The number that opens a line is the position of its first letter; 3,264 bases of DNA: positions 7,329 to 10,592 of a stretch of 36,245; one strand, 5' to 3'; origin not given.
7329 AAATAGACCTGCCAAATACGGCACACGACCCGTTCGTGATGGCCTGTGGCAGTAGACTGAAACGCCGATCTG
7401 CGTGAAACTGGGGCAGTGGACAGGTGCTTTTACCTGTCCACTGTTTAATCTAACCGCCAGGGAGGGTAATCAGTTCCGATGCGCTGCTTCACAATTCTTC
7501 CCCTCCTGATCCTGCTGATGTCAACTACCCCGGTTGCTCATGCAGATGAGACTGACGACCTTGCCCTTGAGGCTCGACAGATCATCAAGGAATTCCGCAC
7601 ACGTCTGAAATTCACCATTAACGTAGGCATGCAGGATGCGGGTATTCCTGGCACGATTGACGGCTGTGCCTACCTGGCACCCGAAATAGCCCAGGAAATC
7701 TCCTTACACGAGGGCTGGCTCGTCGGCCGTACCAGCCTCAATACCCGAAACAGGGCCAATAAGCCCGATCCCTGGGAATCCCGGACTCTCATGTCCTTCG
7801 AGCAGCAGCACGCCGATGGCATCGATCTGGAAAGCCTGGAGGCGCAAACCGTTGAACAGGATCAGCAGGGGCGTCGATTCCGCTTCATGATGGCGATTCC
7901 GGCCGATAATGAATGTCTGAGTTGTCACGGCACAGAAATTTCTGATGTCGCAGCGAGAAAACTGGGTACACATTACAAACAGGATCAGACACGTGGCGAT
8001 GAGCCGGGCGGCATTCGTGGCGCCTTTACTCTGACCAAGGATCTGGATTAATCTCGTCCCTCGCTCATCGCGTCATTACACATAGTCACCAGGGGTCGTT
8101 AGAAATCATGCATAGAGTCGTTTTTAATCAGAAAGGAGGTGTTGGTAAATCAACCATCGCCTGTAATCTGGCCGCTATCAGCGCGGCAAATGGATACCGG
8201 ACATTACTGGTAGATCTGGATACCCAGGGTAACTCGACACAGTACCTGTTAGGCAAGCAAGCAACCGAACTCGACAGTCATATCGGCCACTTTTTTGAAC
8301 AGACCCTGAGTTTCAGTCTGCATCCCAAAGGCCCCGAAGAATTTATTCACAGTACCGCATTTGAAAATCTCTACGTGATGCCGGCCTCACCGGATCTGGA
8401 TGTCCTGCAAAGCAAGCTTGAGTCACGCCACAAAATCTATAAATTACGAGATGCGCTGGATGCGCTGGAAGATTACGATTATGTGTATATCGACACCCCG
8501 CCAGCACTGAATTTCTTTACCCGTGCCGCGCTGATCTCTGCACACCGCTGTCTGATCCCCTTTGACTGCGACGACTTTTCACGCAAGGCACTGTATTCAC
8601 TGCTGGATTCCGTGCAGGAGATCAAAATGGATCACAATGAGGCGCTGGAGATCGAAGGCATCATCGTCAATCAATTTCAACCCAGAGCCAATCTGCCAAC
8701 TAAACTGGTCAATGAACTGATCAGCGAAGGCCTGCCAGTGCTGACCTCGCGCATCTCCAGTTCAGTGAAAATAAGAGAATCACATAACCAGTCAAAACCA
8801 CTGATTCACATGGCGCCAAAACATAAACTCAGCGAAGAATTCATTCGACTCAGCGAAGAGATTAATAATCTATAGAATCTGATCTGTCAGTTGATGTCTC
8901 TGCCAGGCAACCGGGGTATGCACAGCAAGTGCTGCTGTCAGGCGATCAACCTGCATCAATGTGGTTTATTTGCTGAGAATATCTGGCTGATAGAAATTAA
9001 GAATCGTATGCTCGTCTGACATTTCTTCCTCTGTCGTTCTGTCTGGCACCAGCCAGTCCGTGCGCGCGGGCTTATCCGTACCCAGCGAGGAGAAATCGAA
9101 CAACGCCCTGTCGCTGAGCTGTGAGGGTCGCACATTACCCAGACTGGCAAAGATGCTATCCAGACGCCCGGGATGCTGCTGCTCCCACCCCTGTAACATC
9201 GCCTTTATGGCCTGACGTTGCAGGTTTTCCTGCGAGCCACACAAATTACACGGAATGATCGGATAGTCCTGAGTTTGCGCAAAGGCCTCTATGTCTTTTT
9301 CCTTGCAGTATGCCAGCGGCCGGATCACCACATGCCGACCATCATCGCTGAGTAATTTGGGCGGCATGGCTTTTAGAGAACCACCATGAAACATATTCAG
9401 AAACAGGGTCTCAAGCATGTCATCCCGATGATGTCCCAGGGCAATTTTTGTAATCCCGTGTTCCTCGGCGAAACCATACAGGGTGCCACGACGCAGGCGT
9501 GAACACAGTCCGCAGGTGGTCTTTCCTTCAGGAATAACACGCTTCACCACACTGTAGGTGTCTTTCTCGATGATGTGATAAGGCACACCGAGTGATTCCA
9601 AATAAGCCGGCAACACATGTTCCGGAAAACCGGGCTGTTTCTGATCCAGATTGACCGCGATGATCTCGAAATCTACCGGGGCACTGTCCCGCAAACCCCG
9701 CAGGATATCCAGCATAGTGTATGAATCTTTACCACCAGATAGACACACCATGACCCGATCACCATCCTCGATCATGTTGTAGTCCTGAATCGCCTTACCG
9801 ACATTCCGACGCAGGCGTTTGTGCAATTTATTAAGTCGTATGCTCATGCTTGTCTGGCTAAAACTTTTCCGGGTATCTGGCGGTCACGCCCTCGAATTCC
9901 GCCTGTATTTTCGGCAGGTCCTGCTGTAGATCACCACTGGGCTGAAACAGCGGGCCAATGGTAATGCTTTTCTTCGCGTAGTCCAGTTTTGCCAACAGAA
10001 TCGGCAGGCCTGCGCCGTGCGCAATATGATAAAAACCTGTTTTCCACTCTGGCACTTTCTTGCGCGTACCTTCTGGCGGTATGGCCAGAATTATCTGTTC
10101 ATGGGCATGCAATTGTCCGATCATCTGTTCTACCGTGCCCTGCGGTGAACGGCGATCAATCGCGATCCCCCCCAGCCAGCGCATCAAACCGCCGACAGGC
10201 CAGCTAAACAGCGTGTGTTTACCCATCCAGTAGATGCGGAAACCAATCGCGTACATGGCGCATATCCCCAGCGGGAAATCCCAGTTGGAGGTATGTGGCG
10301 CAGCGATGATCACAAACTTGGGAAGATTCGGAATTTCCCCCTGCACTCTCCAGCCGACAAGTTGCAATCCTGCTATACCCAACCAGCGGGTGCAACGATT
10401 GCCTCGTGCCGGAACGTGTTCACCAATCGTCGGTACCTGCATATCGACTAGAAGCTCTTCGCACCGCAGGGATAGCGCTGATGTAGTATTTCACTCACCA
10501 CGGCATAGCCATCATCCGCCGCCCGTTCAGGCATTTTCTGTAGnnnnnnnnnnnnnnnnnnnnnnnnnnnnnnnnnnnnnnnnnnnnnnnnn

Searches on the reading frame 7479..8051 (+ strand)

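Call 47: search_protein_families(library=pfam, proteins=[window:7479-8051:+], max_evalue=0.001)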
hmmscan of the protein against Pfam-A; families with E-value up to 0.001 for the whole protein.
window:7479-8051:+ (190 aa): 1 family
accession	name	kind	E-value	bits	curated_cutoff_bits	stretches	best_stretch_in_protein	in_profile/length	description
PF11845.13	Tll0287-like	-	5.8e-20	72.6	24.1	1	35-185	18-141/144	Tll0287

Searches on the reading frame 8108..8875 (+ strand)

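Call 47: search_protein_families(library=pfam, proteins=[window:8108-8875:+], max_evalue=0.001)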
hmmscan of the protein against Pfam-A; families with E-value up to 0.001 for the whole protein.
window:8108-8875:+ (255 aa): 6 families
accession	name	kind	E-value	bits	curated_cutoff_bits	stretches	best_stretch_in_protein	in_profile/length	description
PF13614.12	AAA_31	-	5.2e-37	127.9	27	1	5-182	6-177/177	AAA domain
PF01656.29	CbiA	-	3.6e-23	82.3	25.4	1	4-231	2-124/125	CobQ/CobB/MinD/ParA nucleotide binding domain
PF10609.15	ParA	-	1e-11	45.2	27.1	1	4-133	7-122/246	NUBPL iron-transfer P-loop NTPase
PF00142.24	Fer4_NifH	-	1.3e-10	41.7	25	1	4-52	3-51/271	4Fe-4S iron sulfur cluster binding proteins, NifH/frxC family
PF09140.17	MipZ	-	2.2e-08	34.2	20.7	1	4-54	4-55/262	ATPase MipZ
PF02374.21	ArsA_ATPase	-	1.4e-05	24.9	24.3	1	2-39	2-39/305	Anion-transporting ATPase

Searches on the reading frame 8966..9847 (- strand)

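Call 47: search_protein_families(library=pfam, proteins=[window:8966-9847:-], max_evalue=0.001)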
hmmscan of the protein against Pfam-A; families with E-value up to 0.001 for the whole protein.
window:8966-9847:- (293 aa): 1 family
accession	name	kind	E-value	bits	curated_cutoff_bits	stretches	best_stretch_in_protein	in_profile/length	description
PF01171.26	ATP_bind_3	-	2.4e-14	53.9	27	1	32-195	2-161/182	PP-loop family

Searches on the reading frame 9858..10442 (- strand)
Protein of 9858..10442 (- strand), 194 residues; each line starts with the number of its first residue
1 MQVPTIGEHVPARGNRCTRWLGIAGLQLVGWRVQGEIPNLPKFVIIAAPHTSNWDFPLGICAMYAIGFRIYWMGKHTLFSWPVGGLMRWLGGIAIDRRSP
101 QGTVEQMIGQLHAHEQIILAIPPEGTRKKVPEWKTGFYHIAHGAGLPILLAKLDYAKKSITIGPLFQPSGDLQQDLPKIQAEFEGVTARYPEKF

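Call 47: search_protein_families(library=pfam, proteins=[window:9858-10442:-], max_evalue=0.001)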
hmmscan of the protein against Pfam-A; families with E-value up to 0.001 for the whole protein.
window:9858-10442:- (194 aa): 1 family
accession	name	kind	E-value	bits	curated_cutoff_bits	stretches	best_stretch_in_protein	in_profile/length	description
PF01553.26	Acyltransferase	-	5.2e-12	46.1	23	1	43-149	15-127/132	Acyltransferase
